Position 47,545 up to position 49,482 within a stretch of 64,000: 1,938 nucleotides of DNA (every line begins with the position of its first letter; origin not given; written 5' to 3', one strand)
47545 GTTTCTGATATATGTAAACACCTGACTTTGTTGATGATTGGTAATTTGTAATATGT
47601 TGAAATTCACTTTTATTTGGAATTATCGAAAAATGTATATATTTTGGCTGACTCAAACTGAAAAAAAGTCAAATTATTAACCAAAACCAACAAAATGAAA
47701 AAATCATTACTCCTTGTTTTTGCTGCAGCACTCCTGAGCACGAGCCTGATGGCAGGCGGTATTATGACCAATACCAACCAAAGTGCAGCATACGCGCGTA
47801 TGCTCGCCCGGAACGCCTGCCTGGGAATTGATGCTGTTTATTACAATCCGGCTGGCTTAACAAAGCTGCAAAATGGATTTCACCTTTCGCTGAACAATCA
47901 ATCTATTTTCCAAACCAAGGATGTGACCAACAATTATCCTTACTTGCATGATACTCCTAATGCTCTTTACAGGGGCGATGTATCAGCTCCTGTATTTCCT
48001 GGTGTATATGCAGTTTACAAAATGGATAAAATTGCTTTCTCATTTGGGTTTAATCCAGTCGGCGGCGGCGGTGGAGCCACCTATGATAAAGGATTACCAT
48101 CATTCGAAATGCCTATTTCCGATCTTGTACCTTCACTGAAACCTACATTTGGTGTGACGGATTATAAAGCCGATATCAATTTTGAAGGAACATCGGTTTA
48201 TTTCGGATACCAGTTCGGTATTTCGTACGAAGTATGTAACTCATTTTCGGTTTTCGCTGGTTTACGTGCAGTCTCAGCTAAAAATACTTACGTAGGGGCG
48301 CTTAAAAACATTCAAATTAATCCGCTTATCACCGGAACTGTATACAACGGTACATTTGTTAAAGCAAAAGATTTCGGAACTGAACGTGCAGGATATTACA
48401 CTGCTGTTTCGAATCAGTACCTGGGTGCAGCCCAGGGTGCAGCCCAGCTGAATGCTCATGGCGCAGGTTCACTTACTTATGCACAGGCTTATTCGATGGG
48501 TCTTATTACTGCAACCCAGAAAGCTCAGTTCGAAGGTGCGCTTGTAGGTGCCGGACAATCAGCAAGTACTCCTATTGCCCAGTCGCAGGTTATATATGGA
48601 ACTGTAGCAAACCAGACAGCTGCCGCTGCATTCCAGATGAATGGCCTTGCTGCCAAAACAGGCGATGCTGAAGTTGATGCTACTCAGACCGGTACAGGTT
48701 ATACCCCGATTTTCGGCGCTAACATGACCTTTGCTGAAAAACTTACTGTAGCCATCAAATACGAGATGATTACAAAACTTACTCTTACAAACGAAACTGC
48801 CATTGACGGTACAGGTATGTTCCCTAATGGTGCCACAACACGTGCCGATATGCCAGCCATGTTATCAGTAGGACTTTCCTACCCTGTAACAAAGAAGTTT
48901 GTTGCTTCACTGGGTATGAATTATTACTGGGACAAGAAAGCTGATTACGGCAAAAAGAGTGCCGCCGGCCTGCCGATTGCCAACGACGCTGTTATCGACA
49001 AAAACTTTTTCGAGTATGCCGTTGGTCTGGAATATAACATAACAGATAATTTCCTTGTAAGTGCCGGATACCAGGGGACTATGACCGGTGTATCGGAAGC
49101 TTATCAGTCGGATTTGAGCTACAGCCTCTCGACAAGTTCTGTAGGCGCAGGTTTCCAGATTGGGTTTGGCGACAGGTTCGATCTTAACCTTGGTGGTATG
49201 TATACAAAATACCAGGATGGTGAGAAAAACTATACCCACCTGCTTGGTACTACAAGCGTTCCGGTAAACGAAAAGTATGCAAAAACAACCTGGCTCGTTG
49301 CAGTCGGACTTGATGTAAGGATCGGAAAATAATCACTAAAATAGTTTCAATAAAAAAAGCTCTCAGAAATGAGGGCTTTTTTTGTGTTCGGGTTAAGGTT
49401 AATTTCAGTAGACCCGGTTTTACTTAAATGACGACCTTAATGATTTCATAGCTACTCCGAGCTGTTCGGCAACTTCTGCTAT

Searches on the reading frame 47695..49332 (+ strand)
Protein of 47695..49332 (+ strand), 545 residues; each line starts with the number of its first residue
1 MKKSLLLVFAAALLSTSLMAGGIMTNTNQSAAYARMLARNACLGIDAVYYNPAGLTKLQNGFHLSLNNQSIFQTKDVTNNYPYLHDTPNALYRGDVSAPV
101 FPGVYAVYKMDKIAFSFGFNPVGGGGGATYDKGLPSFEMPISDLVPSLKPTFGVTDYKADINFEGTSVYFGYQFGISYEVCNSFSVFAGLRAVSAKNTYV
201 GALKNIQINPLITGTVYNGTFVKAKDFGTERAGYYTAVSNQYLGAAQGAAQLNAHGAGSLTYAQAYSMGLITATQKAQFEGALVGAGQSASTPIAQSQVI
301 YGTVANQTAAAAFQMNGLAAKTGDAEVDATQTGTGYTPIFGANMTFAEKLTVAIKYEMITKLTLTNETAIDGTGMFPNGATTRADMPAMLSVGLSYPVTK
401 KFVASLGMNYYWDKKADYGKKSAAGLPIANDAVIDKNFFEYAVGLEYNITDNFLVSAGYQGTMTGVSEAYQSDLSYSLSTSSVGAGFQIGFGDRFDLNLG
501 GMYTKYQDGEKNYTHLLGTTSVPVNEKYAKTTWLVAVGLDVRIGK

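Call 51: search_protein_families(library=pfam, max_evalue=0.001, proteins=[window:47695-49332:+])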
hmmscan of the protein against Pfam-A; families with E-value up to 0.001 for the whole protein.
window:47695-49332:+ (545 aa): 1 family
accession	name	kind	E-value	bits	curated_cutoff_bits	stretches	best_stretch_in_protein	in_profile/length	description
PF13505.12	OMP_b-brl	-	5e-05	24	28.7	0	388-464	87-155/175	Outer membrane protein beta-barrel domain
